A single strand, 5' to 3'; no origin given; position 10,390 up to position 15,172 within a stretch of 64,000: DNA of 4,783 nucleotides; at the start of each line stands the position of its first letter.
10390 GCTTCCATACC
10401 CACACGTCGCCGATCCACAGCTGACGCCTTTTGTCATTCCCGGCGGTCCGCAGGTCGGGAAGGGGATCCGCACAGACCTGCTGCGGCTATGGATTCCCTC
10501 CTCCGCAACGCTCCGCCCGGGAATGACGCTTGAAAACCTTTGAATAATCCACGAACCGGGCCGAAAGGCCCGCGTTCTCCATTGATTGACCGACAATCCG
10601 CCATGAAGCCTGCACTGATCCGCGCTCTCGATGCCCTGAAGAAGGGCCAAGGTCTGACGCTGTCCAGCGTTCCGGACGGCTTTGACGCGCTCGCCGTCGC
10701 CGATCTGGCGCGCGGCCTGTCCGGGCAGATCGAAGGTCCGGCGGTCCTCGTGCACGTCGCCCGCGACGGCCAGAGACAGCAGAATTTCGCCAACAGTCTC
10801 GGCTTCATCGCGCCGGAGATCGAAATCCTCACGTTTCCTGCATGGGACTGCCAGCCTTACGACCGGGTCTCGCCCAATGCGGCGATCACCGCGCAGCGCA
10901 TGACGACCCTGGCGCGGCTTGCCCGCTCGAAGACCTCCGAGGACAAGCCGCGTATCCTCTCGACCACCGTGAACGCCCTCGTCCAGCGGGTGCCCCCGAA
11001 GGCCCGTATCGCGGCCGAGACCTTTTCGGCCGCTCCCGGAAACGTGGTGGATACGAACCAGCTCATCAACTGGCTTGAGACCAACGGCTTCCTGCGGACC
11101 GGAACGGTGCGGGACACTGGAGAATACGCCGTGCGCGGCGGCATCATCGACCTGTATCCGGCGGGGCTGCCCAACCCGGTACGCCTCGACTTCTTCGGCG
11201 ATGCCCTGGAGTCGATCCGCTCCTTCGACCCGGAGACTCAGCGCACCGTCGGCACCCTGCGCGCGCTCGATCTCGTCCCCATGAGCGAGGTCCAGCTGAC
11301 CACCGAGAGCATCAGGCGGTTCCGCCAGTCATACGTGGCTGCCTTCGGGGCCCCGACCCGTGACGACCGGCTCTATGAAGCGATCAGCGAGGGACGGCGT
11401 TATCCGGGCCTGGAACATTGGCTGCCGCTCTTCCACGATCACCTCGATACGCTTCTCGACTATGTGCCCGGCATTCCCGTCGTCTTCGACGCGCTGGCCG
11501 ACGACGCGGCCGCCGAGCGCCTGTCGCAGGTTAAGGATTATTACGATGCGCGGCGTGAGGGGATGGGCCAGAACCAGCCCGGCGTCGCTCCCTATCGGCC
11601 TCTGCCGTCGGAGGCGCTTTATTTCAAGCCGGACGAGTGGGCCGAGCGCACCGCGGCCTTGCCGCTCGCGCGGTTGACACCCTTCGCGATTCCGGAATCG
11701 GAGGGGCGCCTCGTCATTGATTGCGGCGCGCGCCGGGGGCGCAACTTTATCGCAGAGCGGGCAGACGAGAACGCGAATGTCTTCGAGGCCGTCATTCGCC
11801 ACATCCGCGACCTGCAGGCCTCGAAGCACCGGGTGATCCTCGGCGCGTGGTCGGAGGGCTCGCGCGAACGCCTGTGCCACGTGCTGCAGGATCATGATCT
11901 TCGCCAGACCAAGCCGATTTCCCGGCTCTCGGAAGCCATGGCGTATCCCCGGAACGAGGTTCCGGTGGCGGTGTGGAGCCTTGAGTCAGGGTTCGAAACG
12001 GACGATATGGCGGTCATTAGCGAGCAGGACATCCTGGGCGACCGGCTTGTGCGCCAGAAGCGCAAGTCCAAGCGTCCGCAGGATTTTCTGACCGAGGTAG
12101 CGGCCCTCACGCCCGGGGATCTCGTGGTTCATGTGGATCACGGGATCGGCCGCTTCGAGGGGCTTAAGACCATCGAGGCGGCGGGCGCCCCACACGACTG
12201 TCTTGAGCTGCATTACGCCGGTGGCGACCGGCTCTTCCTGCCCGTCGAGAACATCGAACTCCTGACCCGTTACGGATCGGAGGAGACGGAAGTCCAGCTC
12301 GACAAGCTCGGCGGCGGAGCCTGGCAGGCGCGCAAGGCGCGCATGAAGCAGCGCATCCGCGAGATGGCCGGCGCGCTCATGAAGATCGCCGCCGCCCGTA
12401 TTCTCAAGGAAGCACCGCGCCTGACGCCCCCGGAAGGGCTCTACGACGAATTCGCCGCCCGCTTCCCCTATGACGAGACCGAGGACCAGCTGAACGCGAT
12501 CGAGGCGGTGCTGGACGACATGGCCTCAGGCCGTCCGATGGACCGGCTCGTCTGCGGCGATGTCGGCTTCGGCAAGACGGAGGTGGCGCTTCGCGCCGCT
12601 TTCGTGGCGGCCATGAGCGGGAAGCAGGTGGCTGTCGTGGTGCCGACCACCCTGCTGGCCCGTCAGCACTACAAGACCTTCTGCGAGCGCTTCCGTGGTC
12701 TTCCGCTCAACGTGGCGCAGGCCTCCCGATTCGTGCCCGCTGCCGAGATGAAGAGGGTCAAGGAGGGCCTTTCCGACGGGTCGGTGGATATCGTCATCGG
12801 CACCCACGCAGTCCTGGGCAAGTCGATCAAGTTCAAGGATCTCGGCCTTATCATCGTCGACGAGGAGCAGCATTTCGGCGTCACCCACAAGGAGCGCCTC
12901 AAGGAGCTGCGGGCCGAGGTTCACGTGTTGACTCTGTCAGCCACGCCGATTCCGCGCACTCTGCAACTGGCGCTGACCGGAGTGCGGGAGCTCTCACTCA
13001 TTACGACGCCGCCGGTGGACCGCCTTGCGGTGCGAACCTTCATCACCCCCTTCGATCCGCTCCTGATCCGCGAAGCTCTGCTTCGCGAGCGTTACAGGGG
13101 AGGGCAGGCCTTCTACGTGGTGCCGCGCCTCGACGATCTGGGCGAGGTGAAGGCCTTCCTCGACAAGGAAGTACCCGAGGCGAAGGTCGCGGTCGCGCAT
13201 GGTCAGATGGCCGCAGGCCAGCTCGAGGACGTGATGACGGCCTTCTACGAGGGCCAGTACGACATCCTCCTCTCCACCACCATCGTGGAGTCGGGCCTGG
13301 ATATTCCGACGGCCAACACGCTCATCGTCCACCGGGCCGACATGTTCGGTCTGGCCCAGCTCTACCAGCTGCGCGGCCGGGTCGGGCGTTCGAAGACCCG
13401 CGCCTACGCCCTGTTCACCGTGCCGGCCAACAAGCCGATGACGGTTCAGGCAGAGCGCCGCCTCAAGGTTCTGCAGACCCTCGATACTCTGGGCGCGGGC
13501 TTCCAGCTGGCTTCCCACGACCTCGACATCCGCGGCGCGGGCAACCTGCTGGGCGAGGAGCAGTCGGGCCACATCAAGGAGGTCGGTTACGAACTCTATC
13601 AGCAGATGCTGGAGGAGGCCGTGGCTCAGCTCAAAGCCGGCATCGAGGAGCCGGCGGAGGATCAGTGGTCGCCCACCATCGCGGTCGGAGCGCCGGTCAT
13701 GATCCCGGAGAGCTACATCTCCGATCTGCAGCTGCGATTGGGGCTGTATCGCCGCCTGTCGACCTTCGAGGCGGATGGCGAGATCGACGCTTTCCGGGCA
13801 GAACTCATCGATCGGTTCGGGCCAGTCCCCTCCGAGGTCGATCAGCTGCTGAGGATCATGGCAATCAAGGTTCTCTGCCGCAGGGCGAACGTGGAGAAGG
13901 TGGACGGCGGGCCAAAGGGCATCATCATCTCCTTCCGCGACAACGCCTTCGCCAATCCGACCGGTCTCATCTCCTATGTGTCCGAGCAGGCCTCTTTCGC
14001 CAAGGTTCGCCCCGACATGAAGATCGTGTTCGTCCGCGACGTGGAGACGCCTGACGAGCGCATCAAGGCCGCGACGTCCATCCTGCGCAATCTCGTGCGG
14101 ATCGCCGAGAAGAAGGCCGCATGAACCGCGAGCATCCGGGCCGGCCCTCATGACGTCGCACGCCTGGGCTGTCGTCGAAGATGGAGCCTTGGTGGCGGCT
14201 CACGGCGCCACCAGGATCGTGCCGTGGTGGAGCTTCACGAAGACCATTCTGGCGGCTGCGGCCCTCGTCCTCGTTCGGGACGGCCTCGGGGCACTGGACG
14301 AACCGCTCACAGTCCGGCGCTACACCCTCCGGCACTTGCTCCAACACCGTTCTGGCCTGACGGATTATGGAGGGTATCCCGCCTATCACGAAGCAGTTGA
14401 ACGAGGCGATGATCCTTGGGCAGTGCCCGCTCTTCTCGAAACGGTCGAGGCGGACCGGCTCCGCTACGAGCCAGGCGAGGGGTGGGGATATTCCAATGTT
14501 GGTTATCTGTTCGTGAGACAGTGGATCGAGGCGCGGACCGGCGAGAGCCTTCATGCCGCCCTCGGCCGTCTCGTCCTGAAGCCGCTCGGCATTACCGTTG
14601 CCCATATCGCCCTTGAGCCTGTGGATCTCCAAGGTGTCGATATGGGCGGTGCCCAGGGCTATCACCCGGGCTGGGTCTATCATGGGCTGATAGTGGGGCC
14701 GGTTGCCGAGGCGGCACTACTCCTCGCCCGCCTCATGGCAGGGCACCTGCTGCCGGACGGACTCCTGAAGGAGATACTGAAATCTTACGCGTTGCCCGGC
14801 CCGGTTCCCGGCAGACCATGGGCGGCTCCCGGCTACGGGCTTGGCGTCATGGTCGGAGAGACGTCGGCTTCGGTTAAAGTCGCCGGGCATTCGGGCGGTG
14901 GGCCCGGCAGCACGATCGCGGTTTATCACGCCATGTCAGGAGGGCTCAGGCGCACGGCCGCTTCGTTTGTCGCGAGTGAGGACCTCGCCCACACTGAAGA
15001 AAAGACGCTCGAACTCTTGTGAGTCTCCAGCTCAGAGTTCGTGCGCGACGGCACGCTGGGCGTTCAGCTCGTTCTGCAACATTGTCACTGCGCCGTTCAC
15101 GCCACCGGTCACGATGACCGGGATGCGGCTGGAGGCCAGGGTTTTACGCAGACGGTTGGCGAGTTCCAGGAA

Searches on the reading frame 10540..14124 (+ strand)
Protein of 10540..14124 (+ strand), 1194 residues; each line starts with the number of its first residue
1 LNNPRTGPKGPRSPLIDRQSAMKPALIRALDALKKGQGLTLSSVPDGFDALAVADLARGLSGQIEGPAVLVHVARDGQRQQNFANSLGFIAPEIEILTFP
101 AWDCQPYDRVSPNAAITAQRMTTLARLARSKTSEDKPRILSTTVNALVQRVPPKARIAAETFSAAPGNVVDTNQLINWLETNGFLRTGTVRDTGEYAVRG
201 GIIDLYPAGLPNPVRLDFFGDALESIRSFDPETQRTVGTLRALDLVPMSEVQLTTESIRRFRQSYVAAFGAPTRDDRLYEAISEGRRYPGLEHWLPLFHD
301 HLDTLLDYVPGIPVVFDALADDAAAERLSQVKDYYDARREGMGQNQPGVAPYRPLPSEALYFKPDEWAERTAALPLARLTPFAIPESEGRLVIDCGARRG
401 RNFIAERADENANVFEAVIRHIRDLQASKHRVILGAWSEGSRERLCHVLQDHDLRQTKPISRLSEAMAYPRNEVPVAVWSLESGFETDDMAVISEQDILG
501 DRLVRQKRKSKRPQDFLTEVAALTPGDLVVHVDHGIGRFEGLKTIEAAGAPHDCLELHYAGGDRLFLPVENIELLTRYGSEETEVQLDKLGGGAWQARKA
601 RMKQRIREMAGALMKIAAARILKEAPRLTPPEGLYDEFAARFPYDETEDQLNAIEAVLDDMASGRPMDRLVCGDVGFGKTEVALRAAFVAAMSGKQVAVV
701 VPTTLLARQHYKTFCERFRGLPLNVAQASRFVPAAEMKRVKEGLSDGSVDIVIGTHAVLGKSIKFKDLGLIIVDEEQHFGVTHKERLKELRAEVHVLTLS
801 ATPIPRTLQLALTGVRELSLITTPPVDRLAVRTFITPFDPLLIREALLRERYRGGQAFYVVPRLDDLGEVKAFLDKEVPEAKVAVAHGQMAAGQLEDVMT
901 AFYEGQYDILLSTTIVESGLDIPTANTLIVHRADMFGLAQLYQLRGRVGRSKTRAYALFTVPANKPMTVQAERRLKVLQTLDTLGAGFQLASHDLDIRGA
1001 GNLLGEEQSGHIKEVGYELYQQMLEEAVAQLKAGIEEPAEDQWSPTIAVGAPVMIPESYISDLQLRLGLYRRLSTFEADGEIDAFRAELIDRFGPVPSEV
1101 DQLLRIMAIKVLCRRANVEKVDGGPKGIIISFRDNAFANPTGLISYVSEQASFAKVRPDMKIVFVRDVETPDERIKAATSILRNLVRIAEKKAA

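Call 28: search_protein_families(library=pfam, proteins=[window:10540-14124:+], max_evalue=0.00001)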
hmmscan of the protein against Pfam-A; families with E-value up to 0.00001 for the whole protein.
window:10540-14124:+ (1194 aa): 7 families
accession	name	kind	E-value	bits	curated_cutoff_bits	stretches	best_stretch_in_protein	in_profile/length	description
PF03461.20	TRCF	-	6.7e-27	94.1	25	1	1051-1141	3-93/95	TRCF domain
PF00270.35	DEAD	-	8.4e-24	84.6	26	1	647-809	1-165/167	DEAD/DEAH box helicase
PF02559.22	CarD_TRCF_RID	-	2.8e-20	72.6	23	1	523-578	1-56/57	CarD-like/TRCF RID domain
PF00271.37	Helicase_C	-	6.5e-20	71.9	23.5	1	847-951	10-109/110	Helicase conserved C-terminal domain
PF17757.6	UvrB_inter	-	4e-19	68.9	22.9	1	166-250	5-90/91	UvrB interaction domain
PF04851.21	ResIII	-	1.7e-08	35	22.5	1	648-803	6-162/164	Type III restriction enzyme, res subunit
PF21132.2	MFD_D3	-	4.4e-07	30.2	21.8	1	426-497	3-72/73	MFD, D3 domain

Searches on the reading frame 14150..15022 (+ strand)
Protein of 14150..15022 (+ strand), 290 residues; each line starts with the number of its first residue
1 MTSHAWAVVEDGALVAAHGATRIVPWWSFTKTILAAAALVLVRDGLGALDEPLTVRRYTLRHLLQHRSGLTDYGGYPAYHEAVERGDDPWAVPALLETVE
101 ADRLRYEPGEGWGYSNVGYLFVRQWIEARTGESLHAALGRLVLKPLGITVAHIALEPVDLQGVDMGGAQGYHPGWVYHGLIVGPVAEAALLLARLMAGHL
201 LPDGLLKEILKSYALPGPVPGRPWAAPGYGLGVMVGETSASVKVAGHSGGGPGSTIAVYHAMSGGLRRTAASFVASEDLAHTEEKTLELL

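Call 28: search_protein_families(library=pfam, proteins=[window:14150-15022:+], max_evalue=0.00001)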
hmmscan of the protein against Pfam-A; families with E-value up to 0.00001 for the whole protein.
window:14150-15022:+ (290 aa): 1 family
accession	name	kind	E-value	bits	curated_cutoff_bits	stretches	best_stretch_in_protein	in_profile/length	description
PF00144.29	Beta-lactamase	-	1.6e-30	106.9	27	1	5-259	18-297/329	Beta-lactamase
